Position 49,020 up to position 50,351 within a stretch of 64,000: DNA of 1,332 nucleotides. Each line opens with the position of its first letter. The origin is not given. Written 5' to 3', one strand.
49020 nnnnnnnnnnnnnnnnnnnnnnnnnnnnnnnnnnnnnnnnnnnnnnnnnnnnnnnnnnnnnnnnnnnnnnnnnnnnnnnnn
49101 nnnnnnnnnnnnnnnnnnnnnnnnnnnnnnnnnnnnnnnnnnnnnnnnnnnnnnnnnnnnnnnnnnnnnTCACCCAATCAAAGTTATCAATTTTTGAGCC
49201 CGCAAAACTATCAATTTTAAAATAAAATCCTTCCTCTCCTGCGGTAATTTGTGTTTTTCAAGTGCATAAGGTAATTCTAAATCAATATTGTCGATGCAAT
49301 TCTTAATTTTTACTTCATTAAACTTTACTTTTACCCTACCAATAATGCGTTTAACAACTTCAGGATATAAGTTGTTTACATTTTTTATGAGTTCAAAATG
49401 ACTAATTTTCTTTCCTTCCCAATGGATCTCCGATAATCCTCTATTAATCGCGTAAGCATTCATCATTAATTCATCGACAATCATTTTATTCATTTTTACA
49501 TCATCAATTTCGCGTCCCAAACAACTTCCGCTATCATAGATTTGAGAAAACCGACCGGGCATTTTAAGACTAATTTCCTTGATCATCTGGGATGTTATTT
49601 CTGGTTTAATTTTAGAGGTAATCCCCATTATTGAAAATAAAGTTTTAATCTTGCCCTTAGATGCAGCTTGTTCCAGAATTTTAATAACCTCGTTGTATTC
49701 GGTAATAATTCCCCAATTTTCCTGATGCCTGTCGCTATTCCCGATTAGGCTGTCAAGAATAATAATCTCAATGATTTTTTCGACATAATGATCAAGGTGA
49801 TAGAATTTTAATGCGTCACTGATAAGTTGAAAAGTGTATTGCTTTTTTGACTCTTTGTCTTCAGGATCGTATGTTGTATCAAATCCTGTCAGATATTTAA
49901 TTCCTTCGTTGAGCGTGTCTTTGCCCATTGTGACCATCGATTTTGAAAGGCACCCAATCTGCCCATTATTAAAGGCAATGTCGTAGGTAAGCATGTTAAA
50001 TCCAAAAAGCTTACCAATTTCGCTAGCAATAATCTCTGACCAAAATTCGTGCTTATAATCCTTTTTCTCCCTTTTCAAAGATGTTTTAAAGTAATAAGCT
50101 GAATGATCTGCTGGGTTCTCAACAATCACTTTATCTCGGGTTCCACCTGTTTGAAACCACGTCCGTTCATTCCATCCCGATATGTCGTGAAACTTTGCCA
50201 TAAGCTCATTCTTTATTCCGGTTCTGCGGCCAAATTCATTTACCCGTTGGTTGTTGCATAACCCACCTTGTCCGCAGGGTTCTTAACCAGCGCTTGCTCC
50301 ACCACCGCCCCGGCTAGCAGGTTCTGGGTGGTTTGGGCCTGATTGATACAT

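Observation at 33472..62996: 29.5 kb integrative island inserted in tRNA-Gln(CUG), with exact 46-bp att repeats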

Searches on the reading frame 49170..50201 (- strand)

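Call 9: search_protein_families(library=pfam, proteins=[window:49170-50201:-], max_evalue=0.01)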
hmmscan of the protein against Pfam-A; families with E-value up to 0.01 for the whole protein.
window:49170-50201:- (343 aa): 2 families
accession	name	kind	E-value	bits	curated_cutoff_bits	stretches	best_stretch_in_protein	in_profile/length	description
PF07804.18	HipA_C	-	0.00013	22.2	30.5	1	18-168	3-147/213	HipA-like C-terminal domain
PF00454.33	PI3_PI4_kinase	-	0.0026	18.2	27.1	1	120-173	110-164/241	Phosphatidylinositol 3- and 4-kinase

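Call 39: search_protein_families(library=padloc, proteins=[window:49170-50201:-], max_evalue=0.001)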
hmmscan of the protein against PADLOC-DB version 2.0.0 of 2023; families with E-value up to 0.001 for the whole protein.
window:49170-50201:- (343 aa): 9 families
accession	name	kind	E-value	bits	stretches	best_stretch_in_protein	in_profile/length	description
PDLC04340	PDC-M03A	-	7.7e-57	190.9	2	1-171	1-158/280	-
PDLC04339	PDC-M03A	-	1.9e-35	120.6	2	5-172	3-166/293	-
PDLC04342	PDC-M03A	-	8e-31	105.7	1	4-170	6-178/299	-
PDLC04345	PDC-M03A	-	1.8e-30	104.2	1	20-169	19-174/302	-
PDLC04344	PDC-M03A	-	3e-29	100.4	2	16-170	18-177/305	-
PDLC04343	PDC-M03A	-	7.5e-15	52.8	1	46-167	113-238/370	-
PDLC04341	PDC-M03A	-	1.8e-10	38.7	1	143-167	149-173/294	-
PDLC04338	PDC-M03A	-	2.9e-08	31.1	1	16-168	117-284/428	-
PDLC04337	PDC-M03A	-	0.00012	19.7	1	130-170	77-117/250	-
